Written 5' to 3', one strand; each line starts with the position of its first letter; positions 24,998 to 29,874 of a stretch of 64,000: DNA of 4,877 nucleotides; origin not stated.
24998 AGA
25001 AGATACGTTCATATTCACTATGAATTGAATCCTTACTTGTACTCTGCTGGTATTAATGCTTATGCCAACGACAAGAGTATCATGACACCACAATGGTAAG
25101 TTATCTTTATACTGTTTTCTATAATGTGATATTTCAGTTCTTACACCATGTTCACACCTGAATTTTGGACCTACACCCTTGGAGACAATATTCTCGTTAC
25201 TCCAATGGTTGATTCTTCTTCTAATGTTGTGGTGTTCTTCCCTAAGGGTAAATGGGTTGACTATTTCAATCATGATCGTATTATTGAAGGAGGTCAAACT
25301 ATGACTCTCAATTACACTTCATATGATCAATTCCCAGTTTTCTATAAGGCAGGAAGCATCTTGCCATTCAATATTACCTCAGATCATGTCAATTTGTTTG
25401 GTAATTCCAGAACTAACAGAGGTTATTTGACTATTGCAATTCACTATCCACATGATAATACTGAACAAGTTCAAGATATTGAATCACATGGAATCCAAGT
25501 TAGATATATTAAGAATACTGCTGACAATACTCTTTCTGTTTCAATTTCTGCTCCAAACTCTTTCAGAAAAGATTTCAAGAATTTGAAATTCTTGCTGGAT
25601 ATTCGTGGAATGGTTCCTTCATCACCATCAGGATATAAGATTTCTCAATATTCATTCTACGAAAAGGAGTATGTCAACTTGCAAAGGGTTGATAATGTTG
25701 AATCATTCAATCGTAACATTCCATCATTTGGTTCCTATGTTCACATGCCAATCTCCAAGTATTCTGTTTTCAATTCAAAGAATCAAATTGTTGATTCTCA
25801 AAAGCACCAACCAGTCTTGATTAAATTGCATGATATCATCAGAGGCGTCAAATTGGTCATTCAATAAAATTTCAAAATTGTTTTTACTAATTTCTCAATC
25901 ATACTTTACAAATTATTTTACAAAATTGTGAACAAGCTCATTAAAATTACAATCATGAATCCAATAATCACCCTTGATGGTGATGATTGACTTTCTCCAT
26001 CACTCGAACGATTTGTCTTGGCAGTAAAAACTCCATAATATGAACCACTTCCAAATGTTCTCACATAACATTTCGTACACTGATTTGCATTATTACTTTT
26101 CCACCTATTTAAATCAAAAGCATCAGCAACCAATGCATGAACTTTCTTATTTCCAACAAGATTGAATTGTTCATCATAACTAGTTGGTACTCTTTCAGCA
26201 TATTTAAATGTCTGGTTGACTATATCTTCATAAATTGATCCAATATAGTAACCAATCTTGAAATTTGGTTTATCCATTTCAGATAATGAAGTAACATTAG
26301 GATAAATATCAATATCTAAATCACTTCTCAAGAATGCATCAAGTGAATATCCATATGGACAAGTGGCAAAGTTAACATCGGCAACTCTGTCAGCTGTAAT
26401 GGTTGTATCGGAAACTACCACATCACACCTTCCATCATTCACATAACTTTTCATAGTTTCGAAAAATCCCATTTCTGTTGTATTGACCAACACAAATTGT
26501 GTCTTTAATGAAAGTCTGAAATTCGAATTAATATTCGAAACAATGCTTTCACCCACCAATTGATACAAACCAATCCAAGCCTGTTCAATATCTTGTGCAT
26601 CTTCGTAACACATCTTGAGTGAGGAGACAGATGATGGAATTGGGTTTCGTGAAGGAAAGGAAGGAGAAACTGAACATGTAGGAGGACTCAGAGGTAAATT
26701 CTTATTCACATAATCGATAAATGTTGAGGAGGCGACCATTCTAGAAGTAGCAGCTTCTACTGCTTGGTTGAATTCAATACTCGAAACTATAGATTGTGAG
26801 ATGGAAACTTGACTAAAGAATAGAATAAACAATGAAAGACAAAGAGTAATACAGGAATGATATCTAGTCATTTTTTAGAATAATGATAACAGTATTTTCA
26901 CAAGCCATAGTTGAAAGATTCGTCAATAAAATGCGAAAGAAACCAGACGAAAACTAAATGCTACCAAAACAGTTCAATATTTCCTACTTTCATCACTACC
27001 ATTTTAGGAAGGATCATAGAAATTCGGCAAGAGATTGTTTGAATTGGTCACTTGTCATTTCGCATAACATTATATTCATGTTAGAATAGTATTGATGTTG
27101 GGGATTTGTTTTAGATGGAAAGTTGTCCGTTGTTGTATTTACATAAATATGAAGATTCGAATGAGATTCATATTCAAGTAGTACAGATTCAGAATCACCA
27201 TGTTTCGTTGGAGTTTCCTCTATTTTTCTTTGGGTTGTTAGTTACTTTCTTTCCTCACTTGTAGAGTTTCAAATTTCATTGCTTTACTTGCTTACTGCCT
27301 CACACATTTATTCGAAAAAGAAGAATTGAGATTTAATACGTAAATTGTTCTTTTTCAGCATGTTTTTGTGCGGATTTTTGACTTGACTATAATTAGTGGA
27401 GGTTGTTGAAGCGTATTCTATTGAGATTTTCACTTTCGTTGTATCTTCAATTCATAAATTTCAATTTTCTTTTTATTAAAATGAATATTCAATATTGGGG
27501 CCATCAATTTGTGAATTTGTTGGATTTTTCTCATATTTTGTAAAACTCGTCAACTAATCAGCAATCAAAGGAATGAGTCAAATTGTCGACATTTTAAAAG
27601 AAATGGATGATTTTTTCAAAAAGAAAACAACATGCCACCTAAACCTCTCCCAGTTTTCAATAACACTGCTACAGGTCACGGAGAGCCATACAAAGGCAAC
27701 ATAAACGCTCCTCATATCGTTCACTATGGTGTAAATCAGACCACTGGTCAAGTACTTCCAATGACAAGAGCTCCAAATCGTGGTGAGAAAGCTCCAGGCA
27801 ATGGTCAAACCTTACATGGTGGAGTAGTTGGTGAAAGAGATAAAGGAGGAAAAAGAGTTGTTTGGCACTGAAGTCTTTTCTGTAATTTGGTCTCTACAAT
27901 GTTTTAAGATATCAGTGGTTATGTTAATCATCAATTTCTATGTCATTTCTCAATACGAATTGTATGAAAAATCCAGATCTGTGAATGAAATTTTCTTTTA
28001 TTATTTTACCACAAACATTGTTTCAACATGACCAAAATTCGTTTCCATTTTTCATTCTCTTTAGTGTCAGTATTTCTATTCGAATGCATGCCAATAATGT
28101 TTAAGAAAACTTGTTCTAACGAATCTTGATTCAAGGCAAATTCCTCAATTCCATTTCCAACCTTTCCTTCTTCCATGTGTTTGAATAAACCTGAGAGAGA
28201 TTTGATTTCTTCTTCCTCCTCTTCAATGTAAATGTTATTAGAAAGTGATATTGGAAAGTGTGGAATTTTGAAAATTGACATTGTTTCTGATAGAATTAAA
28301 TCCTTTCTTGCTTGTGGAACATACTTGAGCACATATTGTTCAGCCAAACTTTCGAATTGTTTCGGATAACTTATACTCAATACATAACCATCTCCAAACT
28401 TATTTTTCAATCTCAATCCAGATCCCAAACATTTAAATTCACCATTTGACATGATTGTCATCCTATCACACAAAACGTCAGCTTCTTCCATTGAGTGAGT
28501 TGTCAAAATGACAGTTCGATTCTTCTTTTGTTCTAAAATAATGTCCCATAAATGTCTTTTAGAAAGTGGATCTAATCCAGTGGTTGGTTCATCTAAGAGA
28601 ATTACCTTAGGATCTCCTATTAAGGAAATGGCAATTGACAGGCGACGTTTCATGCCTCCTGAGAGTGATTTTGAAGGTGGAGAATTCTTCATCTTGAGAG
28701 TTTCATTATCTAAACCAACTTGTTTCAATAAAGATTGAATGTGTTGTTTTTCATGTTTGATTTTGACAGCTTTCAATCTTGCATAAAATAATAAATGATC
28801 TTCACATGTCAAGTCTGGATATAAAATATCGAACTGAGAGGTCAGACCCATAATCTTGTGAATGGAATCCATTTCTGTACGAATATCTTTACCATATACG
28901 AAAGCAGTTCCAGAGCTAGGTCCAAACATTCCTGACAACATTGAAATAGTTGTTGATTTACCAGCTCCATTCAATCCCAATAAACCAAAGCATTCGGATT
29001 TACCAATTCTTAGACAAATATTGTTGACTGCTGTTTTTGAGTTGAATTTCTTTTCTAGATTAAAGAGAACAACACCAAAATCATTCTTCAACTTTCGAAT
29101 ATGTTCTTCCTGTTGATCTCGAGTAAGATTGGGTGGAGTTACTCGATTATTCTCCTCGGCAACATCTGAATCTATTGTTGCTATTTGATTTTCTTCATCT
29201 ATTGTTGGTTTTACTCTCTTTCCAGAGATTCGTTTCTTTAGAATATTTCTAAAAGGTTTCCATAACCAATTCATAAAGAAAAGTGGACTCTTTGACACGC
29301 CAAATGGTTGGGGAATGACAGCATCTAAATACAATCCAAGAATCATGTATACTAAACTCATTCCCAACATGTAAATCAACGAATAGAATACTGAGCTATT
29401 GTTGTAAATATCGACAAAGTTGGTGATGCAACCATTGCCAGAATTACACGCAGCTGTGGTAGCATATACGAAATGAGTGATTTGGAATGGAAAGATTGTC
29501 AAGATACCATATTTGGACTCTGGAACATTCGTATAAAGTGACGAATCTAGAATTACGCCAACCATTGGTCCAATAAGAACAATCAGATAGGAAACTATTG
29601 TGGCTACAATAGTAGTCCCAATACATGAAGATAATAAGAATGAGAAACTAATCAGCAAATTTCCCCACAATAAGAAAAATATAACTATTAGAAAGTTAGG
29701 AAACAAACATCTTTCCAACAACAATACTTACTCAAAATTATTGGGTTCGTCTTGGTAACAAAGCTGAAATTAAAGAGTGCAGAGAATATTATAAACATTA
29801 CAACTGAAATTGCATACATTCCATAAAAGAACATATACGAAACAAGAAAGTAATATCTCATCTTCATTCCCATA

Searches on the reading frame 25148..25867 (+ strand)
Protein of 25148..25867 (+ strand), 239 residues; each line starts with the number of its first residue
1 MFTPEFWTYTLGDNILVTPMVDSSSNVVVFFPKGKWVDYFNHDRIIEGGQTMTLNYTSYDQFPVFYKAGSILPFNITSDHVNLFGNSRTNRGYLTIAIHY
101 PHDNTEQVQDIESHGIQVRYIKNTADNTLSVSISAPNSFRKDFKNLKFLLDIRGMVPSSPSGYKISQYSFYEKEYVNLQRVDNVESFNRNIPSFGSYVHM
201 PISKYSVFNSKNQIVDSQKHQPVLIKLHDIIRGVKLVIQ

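Call 44: search_protein_families(library=pfam, proteins=[window:25148-25867:+], max_evalue=0.00001)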
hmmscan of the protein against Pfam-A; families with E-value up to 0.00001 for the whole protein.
window:25148-25867:+ (239 aa): 1 family
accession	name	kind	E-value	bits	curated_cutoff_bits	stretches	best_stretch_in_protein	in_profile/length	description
PF21365.3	Glyco_hydro_31_3rd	-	1.3e-13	51.7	24.4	1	8-72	24-87/87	Glycosyl hydrolase family 31 C-terminal domain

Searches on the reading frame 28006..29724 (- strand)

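Call 43: search_protein_families(library=pfam, proteins=[window:28006-29724:-], max_evalue=0.00001)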
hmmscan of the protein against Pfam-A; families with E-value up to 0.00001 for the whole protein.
window:28006-29724:- (572 aa): 2 families
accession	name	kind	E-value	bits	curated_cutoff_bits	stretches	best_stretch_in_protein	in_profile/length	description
PF00005.33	ABC_tran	-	4.3e-29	102.3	25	1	234-382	2-137/137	ABC transporter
PF13304.12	AAA_21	-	1.8e-12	48.4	27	1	350-414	234-302/304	AAA domain, putative AbiEii toxin, Type IV TA system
